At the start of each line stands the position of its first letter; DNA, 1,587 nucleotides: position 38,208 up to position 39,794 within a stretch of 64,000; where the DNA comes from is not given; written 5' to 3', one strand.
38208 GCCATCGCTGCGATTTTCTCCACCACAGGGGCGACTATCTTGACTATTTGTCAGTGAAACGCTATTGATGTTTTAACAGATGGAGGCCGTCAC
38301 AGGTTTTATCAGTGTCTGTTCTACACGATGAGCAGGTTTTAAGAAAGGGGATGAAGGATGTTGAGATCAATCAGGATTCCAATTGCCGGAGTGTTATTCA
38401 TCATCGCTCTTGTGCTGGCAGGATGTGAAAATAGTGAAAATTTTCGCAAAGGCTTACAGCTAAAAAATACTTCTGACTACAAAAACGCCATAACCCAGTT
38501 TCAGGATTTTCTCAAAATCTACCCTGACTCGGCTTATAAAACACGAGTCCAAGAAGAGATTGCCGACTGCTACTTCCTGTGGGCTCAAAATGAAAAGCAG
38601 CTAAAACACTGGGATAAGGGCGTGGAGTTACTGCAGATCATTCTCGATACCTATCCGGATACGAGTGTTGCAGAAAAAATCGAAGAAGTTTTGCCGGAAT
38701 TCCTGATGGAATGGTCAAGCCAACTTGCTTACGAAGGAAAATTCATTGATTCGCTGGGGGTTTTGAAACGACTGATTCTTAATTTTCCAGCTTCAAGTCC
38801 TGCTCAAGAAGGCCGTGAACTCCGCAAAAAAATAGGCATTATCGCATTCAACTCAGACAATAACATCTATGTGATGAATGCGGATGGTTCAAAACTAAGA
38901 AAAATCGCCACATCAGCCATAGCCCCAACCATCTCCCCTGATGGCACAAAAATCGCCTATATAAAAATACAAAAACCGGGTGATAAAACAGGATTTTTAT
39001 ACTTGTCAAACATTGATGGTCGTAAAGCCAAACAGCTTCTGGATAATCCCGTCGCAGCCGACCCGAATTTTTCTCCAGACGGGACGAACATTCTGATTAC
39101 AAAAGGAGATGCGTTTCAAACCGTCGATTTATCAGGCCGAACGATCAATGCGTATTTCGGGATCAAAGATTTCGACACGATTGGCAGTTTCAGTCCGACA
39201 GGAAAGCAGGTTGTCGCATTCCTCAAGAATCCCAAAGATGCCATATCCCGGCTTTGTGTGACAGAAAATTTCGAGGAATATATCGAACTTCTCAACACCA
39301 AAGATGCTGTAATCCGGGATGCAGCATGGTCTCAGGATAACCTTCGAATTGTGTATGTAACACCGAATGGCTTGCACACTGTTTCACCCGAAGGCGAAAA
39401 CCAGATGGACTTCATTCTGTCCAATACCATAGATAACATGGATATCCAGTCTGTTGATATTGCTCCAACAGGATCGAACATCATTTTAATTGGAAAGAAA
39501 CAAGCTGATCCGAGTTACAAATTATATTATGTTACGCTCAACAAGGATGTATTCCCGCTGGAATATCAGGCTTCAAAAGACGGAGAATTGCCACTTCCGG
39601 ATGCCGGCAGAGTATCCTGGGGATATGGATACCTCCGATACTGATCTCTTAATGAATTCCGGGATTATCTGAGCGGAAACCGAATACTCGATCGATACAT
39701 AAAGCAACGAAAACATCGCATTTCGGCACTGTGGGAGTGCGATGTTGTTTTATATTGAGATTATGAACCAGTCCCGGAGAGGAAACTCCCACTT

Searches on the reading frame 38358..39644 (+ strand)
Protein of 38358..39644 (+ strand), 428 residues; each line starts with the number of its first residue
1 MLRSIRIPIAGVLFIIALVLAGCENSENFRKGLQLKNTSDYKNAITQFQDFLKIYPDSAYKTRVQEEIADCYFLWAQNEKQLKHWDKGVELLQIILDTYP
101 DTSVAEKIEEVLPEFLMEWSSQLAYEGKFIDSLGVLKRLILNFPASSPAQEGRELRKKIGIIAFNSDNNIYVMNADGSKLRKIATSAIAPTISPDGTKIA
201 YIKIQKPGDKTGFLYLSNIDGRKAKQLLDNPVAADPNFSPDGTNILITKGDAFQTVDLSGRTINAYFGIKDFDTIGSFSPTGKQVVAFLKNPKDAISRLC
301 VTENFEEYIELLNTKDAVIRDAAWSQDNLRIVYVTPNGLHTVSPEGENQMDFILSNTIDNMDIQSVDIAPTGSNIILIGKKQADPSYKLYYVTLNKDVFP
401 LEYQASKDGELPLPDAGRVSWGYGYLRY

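Call 22: search_protein_families(library=pfam, proteins=[window:38358-39644:+])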
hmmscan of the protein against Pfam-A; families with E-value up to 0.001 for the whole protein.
window:38358-39644:+ (428 aa): 4 families
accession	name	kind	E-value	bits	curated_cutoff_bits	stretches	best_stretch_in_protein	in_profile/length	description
PF13174.12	TPR_6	-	1.1e-08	35.6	26.3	0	29-58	4-33/33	Tetratricopeptide repeat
PF07676.18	PD40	-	5.2e-07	29.9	20.9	0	188-202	12-26/38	WD40-like Beta Propeller Repeat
PF13525.12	YfiO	-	9.1e-05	22.7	25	1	34-86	99-151/203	Outer membrane lipoprotein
PF00930.27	DPPIV_N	-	0.00075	18.8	22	0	308-342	34-68/354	Dipeptidyl peptidase IV (DPP IV) N-terminal region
